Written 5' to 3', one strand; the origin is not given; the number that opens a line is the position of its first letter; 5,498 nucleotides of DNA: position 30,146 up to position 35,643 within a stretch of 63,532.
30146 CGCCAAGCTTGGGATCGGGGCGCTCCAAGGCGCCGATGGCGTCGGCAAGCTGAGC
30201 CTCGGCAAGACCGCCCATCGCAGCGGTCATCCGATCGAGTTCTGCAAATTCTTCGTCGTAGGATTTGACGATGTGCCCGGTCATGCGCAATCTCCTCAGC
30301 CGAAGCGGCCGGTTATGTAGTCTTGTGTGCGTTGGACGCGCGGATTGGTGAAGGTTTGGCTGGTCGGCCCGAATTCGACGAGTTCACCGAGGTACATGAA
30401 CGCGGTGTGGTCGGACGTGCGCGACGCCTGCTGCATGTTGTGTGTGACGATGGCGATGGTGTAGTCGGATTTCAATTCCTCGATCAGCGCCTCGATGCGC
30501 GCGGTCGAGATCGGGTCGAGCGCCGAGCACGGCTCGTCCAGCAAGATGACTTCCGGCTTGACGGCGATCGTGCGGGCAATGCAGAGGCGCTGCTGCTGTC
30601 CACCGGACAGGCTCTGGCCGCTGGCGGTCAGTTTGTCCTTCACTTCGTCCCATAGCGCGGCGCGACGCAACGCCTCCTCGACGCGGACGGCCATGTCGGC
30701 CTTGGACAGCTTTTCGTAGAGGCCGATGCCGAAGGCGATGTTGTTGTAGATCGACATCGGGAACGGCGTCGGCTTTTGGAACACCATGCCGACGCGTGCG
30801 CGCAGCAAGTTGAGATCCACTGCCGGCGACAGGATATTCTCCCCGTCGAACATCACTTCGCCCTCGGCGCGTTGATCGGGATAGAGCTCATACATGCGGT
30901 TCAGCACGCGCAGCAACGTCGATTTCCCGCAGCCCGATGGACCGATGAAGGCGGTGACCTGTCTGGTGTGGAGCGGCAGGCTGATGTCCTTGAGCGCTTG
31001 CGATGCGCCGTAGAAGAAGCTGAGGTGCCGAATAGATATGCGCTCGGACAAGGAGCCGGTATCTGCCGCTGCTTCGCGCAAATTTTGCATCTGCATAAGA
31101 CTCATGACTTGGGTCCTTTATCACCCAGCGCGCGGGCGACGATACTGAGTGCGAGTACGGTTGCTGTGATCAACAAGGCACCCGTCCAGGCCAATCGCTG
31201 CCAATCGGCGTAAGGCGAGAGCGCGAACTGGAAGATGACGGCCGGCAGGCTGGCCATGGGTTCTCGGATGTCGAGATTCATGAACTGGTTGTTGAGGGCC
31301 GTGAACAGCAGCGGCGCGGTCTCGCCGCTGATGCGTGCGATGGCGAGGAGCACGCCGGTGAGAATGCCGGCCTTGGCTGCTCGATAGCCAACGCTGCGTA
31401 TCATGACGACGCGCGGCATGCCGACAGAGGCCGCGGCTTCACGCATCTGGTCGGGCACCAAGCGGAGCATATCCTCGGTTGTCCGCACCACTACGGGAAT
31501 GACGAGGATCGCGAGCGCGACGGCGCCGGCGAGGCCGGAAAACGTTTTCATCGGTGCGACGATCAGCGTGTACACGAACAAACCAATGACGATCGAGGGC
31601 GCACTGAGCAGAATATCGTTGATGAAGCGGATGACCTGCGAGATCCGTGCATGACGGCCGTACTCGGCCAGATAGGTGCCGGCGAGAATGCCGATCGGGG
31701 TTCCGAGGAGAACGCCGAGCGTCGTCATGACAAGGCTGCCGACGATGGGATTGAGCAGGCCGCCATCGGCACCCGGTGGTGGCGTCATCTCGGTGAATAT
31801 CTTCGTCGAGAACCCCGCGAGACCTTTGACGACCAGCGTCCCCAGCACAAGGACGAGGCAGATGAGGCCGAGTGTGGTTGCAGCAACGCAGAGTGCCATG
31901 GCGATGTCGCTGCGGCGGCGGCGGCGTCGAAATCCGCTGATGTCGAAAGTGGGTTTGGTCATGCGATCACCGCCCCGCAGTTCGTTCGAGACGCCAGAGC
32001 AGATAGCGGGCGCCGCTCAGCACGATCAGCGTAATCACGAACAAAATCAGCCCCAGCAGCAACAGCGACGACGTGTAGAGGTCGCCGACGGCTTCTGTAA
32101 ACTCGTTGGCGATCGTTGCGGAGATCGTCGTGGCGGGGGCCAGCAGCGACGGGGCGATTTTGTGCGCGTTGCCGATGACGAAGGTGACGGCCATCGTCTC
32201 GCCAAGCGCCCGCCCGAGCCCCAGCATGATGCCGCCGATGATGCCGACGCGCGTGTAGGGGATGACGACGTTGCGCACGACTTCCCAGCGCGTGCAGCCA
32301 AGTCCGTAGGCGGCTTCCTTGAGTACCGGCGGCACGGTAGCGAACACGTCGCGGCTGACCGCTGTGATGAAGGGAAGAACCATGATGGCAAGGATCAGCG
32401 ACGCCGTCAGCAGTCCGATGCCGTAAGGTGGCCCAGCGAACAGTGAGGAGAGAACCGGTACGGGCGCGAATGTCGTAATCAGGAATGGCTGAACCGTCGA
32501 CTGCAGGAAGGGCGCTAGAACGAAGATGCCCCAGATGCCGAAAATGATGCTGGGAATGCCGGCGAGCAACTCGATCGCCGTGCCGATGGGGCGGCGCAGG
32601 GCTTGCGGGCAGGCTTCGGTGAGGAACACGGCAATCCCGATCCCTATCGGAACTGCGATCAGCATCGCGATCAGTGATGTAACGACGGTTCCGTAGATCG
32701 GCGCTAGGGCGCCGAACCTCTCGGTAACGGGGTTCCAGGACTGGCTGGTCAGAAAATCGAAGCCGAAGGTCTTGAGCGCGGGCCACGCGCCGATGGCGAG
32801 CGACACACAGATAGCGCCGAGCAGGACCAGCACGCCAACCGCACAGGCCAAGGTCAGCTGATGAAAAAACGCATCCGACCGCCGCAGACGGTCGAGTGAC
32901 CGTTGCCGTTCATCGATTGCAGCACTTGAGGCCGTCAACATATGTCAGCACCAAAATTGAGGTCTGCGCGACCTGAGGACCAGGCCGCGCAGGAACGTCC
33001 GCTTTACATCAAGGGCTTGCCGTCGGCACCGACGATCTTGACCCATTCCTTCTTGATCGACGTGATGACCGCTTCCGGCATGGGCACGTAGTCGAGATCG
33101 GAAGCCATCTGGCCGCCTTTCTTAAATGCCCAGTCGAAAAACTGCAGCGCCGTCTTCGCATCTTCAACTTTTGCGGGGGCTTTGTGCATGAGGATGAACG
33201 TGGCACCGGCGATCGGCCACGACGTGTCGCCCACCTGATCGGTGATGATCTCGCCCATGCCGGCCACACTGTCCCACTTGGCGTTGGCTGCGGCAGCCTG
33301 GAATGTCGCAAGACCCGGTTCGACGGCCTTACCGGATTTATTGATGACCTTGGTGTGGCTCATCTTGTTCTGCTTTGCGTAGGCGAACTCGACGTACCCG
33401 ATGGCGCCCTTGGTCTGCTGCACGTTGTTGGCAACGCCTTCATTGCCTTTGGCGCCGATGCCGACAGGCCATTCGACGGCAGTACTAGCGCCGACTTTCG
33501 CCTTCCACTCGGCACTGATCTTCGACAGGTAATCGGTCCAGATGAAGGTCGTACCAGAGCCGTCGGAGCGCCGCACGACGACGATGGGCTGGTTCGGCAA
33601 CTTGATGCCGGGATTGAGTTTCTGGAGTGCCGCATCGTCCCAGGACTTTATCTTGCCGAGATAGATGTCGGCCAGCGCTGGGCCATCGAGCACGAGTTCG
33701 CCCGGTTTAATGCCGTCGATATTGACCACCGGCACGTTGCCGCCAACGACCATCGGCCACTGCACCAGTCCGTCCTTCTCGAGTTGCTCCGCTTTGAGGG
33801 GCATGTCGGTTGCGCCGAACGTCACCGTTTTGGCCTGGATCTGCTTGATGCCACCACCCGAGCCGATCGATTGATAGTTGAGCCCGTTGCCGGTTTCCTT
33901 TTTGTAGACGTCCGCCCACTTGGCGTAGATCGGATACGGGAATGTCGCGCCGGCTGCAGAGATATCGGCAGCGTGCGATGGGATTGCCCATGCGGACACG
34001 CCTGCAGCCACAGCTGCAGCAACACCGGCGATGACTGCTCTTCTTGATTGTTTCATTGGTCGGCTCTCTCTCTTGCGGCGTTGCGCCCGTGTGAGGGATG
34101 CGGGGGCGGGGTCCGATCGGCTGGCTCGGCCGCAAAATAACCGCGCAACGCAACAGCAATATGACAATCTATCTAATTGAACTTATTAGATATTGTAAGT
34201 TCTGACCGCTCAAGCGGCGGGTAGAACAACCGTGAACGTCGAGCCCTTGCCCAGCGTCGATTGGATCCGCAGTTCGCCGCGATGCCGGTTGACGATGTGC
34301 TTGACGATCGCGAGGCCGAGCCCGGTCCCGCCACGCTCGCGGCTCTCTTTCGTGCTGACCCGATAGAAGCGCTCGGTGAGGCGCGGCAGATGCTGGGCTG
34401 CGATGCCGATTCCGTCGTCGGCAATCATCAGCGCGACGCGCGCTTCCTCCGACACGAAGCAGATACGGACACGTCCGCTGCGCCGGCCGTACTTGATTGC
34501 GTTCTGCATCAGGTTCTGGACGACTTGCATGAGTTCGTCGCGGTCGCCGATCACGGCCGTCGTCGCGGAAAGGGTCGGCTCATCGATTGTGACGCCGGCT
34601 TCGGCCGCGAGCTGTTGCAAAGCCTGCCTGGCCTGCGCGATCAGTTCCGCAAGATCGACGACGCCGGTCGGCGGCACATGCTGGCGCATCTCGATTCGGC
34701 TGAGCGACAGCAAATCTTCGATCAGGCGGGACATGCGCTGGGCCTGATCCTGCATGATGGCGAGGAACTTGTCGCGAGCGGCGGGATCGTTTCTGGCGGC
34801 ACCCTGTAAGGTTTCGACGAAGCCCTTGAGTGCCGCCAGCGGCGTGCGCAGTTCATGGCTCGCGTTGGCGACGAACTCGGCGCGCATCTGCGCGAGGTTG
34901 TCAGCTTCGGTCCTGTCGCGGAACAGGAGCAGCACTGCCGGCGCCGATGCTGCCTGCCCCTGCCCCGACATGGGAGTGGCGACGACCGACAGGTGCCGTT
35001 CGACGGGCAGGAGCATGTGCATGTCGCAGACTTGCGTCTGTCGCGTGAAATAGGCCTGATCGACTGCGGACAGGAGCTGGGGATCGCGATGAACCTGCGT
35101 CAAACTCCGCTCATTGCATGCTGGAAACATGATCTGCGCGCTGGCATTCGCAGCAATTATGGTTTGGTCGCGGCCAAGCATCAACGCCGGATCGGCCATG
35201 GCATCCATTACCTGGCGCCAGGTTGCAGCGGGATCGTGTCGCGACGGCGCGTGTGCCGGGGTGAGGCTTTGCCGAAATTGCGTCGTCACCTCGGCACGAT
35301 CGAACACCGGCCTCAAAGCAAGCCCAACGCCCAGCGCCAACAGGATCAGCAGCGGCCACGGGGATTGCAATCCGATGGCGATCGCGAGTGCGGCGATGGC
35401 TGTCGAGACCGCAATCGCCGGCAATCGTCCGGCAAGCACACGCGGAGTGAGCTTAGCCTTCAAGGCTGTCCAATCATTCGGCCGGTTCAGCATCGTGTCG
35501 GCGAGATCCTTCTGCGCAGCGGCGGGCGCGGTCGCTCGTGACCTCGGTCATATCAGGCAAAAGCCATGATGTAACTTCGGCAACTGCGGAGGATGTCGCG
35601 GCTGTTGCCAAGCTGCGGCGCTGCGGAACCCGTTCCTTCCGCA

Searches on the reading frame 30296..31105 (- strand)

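Call 7: search_protein_families(library=pfam, proteins=[window:30296-31105:-], max_evalue=0.001)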
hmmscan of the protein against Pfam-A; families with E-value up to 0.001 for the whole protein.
window:30296-31105:- (269 aa): 8 families
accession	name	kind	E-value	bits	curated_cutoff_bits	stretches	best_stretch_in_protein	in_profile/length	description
PF00005.33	ABC_tran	-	2e-33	116.4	25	1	38-193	1-136/137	ABC transporter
PF13304.12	AAA_21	-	3.5e-08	34.3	27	0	50-71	1-22/304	AAA domain, putative AbiEii toxin, Type IV TA system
PF02463.25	SMC_N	-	1.1e-06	28.7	40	1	47-230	23-205/220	RecF/RecN/SMC N terminal domain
PF13401.12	AAA_22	-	1.2e-05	26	27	1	47-151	4-84/130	AAA domain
PF03193.22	RsgA_GTPase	-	0.00011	22.5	30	1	34-70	93-128/174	RsgA GTPase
PF03215.21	Rad17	-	0.00013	22.4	23.8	1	35-72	32-69/186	Rad17 P-loop domain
PF20703.3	nSTAND1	-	0.00024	21.3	27.1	1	27-66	12-51/379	Novel STAND NTPase 1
PF13555.12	AAA_29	-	0.00094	19.3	27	0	42-65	16-39/61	P-loop containing region of AAA domain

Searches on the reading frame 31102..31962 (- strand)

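Call 7: search_protein_families(library=pfam, proteins=[window:31102-31962:-], max_evalue=0.001)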
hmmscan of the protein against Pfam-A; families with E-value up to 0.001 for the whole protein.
window:31102-31962:- (286 aa): 1 family
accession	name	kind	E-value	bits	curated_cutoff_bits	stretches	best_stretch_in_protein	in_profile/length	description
PF00528.27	BPD_transp_1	-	9.2e-16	58.5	26.4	1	90-279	4-174/184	Binding-protein-dependent transport system inner membrane component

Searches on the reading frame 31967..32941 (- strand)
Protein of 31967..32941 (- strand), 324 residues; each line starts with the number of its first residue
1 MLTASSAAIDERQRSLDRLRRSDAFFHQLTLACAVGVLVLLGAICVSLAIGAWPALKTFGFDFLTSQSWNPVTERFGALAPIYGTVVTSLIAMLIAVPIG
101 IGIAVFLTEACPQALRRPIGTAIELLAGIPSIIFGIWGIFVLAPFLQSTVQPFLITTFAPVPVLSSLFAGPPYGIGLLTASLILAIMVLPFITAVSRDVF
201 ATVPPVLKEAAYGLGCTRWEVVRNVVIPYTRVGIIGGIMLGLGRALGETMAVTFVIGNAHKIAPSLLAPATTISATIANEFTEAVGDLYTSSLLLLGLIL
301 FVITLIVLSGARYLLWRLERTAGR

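Call 7: search_protein_families(library=pfam, proteins=[window:31967-32941:-], max_evalue=0.001)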
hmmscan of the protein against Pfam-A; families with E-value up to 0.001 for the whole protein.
window:31967-32941:- (324 aa): 1 family
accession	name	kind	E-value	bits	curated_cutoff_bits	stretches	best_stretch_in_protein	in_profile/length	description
PF00528.27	BPD_transp_1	-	7.2e-10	39.3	26.4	1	100-314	5-178/184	Binding-protein-dependent transport system inner membrane component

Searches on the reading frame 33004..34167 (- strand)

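Call 7: search_protein_families(library=pfam, proteins=[window:33004-34167:-], max_evalue=0.001)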
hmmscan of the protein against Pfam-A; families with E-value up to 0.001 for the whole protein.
window:33004-34167:- (387 aa): 2 families
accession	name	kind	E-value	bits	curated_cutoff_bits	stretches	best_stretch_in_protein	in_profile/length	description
PF12849.12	PBP_like_2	-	5.6e-38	131.7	27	1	67-348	8-264/267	PBP superfamily domain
PF12727.12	PBP_like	-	0.00027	20.6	27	0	89-264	6-155/193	PBP superfamily domain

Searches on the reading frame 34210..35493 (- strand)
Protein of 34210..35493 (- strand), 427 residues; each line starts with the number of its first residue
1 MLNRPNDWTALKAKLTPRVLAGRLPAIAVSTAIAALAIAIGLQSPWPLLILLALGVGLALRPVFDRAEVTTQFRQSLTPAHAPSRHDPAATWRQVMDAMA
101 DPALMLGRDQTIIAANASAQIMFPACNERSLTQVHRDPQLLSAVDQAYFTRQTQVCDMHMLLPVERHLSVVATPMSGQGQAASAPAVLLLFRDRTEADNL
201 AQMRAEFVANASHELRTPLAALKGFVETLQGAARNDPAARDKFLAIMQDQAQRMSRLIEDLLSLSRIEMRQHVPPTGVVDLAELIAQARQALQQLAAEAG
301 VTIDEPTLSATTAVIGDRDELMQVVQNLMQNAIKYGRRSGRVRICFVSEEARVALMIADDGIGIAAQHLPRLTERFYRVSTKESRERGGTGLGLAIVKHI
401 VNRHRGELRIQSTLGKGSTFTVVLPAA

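Call 7: search_protein_families(library=pfam, proteins=[window:34210-35493:-], max_evalue=0.001)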
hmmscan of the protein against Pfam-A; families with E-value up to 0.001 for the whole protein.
window:34210-35493:- (427 aa): 3 families
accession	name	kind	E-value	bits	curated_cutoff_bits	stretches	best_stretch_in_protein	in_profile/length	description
PF02518.31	HATPase_c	-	2.5e-29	102.4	26.4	1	316-426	1-109/111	Histidine kinase-, DNA gyrase B-, and HSP90-like ATPase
PF00512.31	HisKA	-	1.1e-20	73.9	26.9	1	203-268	1-64/66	His Kinase A (phospho-acceptor) domain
PF13581.12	HATPase_c_2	-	1e-09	38.9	27.4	1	283-404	6-112/127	Histidine kinase-like ATPase domain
